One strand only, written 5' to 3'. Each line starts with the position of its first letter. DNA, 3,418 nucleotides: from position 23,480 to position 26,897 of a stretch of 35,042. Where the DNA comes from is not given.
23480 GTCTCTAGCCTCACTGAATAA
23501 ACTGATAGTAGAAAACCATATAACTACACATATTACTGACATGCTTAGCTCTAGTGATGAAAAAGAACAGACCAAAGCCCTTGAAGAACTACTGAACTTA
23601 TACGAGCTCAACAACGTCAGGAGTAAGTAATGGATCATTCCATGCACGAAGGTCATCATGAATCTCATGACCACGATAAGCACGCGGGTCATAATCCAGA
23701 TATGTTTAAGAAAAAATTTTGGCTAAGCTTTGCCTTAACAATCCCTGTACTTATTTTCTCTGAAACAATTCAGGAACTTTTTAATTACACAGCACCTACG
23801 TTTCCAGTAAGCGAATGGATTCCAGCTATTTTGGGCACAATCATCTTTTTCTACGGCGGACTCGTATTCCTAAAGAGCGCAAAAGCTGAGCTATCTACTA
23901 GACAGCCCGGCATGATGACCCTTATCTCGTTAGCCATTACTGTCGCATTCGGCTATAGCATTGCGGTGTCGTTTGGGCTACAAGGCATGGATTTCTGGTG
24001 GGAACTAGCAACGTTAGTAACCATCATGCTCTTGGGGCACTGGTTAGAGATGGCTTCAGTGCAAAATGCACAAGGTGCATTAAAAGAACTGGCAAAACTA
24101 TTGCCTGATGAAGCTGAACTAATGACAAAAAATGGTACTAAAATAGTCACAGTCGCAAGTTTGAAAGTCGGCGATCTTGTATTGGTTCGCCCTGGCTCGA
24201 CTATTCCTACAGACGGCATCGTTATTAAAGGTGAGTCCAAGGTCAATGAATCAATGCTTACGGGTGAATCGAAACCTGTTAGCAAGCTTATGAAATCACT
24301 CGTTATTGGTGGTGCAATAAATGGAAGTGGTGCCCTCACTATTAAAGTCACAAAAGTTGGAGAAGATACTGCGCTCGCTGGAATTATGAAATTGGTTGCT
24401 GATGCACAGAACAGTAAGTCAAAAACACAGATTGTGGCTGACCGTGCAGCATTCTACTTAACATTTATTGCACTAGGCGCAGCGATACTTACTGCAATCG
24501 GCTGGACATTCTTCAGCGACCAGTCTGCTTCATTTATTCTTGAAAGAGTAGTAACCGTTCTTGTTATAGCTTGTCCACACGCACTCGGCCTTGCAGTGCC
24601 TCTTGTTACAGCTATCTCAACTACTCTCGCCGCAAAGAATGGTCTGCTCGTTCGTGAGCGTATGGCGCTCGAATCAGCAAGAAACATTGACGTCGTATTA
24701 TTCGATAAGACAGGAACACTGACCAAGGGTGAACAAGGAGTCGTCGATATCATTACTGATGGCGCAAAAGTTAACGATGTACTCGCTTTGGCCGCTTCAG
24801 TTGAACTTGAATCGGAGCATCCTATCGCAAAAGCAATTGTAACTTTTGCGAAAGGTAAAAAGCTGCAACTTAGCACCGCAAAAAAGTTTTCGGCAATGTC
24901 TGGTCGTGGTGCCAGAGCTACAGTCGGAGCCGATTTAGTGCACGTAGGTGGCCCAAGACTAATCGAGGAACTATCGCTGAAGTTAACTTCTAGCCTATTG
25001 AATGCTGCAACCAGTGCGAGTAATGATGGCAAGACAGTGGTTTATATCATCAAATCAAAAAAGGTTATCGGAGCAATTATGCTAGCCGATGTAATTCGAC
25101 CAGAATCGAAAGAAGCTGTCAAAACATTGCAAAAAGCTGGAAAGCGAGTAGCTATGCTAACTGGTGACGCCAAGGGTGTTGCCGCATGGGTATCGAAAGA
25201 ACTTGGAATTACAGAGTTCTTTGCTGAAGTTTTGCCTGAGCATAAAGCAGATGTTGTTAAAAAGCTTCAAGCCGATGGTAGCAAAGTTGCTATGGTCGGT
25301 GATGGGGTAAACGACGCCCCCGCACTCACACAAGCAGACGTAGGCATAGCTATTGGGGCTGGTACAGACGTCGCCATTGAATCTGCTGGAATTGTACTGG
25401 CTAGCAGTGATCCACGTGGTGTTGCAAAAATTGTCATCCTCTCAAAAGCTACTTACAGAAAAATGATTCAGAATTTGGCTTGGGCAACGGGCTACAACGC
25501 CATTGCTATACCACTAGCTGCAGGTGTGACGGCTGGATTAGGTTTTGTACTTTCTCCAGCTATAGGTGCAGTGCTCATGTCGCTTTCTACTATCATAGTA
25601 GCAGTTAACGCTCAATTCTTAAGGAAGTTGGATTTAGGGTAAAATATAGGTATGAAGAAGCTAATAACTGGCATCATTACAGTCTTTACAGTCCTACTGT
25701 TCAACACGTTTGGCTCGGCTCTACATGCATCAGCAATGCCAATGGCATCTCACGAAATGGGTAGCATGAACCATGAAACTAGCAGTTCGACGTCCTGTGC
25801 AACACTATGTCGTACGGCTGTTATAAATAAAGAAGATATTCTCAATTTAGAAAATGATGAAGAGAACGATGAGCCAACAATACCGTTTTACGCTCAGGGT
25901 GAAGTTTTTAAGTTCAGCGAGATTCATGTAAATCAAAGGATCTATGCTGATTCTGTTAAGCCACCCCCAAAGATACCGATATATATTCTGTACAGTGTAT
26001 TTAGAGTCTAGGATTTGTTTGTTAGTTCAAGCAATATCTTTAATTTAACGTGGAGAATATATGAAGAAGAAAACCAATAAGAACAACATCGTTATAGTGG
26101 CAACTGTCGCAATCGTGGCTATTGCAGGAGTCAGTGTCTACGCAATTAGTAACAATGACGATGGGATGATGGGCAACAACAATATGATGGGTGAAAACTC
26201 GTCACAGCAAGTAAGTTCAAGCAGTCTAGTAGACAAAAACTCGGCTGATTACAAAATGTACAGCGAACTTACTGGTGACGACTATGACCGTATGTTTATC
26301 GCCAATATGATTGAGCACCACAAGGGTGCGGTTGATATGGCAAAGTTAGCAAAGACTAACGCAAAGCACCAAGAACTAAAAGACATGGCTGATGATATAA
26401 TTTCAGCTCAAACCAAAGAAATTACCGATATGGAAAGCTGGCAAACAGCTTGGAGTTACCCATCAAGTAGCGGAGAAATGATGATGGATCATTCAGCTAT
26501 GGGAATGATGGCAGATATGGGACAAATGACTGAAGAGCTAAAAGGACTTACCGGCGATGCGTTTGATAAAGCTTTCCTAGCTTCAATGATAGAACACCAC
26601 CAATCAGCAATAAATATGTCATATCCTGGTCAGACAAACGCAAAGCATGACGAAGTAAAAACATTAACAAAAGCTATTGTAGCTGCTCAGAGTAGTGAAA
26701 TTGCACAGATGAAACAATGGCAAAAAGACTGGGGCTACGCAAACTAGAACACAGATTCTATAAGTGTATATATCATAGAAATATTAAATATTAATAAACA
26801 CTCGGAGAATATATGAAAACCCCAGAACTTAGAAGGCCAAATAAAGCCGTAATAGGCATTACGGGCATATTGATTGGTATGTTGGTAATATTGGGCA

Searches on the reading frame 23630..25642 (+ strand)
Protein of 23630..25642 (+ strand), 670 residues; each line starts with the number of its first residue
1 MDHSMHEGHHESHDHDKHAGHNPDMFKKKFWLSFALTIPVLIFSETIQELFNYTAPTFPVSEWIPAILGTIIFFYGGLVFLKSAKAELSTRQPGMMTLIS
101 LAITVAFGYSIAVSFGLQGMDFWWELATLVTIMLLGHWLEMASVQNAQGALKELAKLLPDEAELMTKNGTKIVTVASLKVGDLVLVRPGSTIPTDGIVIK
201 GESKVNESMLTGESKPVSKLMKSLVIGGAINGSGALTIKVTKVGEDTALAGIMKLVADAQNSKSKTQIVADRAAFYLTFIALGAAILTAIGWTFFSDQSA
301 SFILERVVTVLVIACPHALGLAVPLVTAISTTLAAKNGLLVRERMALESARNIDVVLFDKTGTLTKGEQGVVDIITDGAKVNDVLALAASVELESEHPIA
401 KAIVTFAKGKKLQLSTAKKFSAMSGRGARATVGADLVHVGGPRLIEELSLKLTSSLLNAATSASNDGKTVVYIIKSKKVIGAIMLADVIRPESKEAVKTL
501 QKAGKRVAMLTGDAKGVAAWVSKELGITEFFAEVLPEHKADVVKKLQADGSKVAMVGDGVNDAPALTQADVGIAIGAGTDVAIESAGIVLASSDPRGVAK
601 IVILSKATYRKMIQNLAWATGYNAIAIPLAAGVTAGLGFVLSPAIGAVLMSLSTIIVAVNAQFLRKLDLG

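Call 16: search_protein_families(library=pfam, proteins=[window:23630-25642:+], max_evalue=0.001)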
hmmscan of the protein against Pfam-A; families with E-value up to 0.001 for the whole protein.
window:23630-25642:+ (670 aa): 4 families
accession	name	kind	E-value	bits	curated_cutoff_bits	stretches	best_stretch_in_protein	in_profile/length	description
PF00122.25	E1-E2_ATPase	-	3.3e-47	160.8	28.1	1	156-337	1-181/181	E1-E2 ATPase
PF00702.32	Hydrolase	-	3.3e-37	129.2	26.4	1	353-570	1-191/191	haloacid dehalogenase-like hydrolase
PF08282.18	Hydrolase_3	-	9.1e-09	35.8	20.9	1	542-601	195-254/255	haloacid dehalogenase-like hydrolase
PF12710.13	HAD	-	1.9e-05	25.6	27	1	485-566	82-188/189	haloacid dehalogenase-like hydrolase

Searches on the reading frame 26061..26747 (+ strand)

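Call 16: search_protein_families(library=pfam, proteins=[window:26061-26747:+], max_evalue=0.001)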
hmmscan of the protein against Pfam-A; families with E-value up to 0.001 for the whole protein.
window:26061-26747:+ (228 aa): 2 families
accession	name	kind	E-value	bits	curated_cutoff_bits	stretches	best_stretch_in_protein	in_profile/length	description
PF03713.19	DUF305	-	9.3e-41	139.8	27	1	76-220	1-150/151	Domain of unknown function (DUF305)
PF13628.12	DUF4142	-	8e-17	62.2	27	2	48-114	59-125/138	Domain of unknown function (DUF4142)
